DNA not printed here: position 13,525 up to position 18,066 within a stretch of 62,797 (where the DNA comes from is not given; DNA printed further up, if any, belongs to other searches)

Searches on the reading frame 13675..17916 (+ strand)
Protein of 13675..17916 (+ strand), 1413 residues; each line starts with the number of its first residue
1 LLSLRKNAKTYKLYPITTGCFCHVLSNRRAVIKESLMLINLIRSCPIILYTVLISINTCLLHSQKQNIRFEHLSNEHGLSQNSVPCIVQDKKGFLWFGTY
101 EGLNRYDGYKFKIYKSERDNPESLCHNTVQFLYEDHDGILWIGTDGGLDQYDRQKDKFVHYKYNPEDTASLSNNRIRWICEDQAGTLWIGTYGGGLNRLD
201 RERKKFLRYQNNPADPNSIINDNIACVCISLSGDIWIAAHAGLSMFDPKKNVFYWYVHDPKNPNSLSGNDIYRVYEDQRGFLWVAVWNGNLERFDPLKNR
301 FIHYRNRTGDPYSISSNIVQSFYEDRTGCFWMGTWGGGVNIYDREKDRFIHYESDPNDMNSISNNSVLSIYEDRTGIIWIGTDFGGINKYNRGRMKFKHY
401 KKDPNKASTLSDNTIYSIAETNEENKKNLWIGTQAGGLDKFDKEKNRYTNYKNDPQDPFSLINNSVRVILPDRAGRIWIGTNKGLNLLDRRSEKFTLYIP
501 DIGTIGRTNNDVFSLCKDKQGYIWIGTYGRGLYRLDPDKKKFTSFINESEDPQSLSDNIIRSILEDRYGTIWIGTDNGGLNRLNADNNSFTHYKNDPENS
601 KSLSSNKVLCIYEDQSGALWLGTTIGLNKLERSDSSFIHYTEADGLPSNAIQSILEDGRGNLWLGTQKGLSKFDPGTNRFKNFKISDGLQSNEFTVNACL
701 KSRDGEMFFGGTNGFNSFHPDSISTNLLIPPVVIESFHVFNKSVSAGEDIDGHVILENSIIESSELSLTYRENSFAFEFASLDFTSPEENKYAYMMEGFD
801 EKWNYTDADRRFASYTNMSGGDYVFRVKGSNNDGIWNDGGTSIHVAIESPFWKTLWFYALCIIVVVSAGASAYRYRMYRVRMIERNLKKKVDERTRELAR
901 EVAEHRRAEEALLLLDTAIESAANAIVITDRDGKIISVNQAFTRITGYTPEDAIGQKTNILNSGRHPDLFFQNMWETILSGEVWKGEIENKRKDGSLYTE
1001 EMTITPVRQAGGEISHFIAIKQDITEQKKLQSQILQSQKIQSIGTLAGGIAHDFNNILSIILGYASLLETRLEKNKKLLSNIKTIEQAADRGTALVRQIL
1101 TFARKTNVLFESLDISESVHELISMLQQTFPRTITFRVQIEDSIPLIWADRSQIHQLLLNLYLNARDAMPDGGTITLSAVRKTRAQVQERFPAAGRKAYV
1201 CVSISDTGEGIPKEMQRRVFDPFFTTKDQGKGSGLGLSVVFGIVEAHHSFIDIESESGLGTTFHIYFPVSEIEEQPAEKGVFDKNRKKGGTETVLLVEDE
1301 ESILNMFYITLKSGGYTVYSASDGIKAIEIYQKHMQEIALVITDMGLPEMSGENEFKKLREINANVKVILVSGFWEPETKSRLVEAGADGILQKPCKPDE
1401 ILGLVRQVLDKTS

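Call 40: search_protein_families(library=pfam, proteins=[window:13675-17916:+], max_evalue=0.00001)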
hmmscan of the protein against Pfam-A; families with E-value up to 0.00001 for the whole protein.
window:13675-17916:+ (1413 aa): 12 families
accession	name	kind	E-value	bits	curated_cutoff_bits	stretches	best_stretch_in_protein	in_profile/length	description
PF07494.17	Reg_prop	-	6.4e-70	222.5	20.4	1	170-193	1-24/24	Two component regulator propeller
PF02518.31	HATPase_c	-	1.6e-22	80.5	26.4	1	1150-1270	2-110/111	Histidine kinase-, DNA gyrase B-, and HSP90-like ATPase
PF13426.13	PAS_9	-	6.1e-20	71.9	27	1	924-1026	2-103/103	PAS domain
PF00072.30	Response_reg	-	9.7e-20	71.2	30.2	1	1294-1405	1-110/111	Response regulator receiver domain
PF00989.32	PAS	-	3.2e-19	69.5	22.6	1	915-1024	3-113/113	PAS fold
PF07495.19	Y_Y_Y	-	3.9e-17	62.4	26.6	1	783-847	1-64/65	Y_Y_Y domain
PF08448.16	PAS_4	-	2.5e-12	47.5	23.1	1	921-1028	3-109/110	PAS fold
PF23748.1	Beta-prop_LRRK2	-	2.2e-11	43.8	26.9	0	167-210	267-310/359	LRRK2 beta propeller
PF08447.18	PAS_3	-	6.2e-11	42.9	25.6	1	935-1020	1-88/89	PAS fold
PF00512.31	HisKA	-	5.1e-10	39.7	26.9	1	1044-1106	3-64/66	His Kinase A (phospho-acceptor) domain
PF13188.13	PAS_8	-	3.5e-08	33.5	21.8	1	915-960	3-49/65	PAS domain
PF08450.18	SGL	-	1.3e-07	31.9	26.3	0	518-624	10-104/246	SMP-30/Gluconolactonase/LRE-like region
